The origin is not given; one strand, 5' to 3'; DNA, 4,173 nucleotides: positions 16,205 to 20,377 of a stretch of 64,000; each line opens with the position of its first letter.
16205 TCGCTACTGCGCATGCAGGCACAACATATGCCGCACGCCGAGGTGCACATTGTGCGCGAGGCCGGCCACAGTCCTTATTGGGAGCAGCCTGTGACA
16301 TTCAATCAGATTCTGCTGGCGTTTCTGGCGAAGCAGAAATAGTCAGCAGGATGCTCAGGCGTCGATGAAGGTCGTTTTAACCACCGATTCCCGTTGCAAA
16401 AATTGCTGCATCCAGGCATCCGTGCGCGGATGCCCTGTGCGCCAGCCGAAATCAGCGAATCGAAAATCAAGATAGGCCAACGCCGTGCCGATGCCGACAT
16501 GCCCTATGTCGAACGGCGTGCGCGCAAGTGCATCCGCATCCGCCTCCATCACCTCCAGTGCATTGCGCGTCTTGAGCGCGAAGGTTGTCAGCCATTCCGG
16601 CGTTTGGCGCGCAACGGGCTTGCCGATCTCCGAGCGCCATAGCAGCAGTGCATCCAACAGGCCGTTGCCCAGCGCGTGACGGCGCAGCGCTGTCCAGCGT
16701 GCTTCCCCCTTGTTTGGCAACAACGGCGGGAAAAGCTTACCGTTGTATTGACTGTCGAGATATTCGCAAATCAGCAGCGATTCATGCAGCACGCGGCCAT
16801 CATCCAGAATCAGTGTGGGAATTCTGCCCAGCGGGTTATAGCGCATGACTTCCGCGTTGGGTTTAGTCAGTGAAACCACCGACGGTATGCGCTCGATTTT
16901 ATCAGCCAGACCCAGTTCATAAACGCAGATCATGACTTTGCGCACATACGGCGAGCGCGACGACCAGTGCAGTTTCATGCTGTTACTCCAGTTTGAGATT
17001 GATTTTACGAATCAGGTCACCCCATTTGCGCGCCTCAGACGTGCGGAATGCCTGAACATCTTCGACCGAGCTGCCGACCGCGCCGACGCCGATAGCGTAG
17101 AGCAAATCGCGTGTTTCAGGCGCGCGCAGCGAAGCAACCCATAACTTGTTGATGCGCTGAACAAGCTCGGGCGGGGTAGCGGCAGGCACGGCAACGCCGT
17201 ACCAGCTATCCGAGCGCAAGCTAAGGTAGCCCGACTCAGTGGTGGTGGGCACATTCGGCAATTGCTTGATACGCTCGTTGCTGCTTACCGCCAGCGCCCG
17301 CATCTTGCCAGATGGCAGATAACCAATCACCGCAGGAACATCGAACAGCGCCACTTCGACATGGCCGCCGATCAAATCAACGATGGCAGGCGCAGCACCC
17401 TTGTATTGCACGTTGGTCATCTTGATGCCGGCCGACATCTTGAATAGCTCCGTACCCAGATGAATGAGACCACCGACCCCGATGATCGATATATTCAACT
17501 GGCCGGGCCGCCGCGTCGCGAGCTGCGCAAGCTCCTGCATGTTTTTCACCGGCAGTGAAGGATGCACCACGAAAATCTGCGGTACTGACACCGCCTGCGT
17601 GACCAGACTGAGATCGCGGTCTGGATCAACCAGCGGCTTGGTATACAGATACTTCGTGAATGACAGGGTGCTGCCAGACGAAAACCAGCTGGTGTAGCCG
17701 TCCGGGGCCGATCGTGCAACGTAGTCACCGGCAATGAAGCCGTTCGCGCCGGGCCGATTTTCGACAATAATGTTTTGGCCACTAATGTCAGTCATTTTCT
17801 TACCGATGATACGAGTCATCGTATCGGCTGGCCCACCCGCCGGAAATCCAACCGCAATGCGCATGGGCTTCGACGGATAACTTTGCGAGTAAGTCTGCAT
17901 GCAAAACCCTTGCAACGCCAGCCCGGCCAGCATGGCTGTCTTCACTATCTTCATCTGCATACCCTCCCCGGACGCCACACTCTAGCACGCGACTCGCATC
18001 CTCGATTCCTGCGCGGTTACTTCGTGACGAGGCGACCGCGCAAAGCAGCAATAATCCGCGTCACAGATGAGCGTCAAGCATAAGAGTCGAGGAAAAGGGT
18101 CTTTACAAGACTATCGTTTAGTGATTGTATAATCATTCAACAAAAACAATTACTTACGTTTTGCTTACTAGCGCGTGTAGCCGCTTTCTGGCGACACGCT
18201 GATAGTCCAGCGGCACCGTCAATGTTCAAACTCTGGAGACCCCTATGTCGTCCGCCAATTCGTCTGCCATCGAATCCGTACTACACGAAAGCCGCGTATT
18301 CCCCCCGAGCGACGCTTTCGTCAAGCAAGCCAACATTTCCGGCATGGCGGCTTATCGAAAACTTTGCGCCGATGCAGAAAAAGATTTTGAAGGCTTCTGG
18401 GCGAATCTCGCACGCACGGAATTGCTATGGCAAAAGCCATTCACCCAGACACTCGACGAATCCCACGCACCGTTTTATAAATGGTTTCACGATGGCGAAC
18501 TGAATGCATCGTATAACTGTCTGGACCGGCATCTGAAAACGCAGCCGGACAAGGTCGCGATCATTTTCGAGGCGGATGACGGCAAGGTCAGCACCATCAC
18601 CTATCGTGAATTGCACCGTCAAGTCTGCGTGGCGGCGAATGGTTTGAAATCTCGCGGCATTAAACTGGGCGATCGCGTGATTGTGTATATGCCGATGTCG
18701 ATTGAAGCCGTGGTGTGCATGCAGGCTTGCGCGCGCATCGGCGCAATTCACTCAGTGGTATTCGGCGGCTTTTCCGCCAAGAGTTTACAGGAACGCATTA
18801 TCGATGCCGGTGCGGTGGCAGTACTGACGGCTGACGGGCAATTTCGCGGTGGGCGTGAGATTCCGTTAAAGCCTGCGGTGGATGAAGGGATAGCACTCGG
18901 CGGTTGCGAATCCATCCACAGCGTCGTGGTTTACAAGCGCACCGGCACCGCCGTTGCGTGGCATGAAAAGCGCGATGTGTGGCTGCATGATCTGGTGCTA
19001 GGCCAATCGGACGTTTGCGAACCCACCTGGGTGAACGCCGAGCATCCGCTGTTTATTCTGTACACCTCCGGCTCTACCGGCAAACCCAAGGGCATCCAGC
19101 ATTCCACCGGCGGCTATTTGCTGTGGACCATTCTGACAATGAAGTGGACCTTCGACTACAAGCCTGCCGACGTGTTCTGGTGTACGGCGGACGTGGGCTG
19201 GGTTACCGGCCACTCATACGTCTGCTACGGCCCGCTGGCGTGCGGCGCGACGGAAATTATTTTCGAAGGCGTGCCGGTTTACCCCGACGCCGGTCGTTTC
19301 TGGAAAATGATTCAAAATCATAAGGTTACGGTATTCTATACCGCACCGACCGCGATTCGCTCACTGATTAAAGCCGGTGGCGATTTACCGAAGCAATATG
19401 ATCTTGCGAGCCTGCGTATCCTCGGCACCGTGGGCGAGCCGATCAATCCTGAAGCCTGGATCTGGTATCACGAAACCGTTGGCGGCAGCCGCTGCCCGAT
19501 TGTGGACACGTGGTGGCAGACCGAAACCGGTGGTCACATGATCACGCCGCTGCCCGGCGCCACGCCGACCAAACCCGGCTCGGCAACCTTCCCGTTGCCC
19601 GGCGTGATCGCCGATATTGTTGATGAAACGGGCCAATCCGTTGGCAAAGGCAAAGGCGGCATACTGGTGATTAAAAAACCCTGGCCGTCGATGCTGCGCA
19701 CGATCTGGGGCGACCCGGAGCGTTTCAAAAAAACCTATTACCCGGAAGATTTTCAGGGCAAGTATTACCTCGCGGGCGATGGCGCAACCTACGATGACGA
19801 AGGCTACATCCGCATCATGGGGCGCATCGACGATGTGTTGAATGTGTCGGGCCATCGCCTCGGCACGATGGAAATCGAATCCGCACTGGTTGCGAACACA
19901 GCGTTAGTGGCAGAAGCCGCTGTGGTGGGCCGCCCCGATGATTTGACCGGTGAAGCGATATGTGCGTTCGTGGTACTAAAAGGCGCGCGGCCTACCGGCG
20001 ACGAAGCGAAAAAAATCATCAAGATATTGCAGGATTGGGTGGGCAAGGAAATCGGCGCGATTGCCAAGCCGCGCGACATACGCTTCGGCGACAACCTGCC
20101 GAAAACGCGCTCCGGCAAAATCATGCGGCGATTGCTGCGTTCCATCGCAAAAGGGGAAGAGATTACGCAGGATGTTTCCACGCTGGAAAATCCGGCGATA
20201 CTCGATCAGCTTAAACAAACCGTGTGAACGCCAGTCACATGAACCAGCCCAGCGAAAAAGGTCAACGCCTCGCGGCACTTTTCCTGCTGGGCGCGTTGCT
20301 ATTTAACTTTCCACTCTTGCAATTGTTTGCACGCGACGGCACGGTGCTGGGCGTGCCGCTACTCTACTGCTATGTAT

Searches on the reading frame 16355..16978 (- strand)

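Call 5: search_protein_families(library=pfam, proteins=[window:16355-16978:-])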
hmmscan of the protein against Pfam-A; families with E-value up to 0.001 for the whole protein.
window:16355-16978:- (207 aa): 4 families
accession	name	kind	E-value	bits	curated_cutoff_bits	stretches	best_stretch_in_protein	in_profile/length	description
PF13409.12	GST_N_2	-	1.4e-18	67.7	25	1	9-77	2-70/70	Glutathione S-transferase, N-terminal domain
PF13417.12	GST_N_3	-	1.2e-16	61.2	22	1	6-81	4-74/75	Glutathione S-transferase, N-terminal domain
PF02798.26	GST_N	-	5.2e-07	30.3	20.9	1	5-75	6-75/76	Glutathione S-transferase, N-terminal domain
PF13410.11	GST_C_2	-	2.2e-05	24.9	24.9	1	129-191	3-68/69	Glutathione S-transferase, C-terminal domain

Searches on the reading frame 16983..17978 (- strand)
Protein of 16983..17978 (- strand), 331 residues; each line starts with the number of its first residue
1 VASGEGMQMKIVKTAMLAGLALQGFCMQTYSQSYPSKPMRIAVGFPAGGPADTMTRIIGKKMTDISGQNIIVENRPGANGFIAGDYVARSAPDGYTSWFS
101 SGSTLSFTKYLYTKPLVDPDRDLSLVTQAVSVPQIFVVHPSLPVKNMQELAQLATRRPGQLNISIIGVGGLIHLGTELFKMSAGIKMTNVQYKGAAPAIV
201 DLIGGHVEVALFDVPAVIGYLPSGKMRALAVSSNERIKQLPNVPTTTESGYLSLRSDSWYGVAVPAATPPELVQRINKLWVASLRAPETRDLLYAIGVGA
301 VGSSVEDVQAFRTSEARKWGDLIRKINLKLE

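Call 5: search_protein_families(library=pfam, proteins=[window:16983-17978:-])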
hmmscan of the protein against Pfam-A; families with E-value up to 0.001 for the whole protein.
window:16983-17978:- (331 aa): 1 family
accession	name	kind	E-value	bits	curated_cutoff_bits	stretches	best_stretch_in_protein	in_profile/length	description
PF03401.19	TctC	-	4.9e-63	213.7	27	1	55-328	2-274/274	Tripartite tricarboxylate transporter family receptor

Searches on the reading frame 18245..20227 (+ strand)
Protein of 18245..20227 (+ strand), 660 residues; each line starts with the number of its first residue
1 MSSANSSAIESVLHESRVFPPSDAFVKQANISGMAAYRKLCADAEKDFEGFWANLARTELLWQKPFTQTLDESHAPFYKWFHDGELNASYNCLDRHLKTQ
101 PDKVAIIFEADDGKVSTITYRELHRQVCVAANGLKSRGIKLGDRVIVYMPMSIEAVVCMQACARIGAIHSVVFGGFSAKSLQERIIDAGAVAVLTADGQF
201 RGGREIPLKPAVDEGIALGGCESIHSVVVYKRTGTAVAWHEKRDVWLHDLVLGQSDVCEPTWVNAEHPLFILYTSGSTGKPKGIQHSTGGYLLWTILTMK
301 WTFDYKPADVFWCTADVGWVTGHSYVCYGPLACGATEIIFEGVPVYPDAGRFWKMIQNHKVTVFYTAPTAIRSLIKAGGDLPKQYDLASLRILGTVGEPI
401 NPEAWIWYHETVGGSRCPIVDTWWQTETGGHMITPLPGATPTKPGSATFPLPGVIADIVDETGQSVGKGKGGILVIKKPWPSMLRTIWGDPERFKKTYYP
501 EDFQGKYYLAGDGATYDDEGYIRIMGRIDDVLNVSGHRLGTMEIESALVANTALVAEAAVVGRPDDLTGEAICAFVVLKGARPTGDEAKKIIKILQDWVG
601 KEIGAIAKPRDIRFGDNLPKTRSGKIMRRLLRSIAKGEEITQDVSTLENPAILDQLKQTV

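Call 5: search_protein_families(library=pfam, proteins=[window:18245-20227:+])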
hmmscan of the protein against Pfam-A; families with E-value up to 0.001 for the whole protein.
window:18245-20227:+ (660 aa): 3 families
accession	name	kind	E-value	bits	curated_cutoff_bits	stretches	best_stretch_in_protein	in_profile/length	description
PF00501.34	AMP-binding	-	1.5e-89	300.9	29.9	1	94-480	2-378/384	AMP-binding enzyme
PF13193.12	AMP-binding_C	-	5.6e-24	85.3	24.5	1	543-625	1-76/76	AMP-binding enzyme C-terminal domain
PF16177.11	ACAS_N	-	6.3e-21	74.4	27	1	37-92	1-55/55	Acetyl-coenzyme A synthetase N-terminus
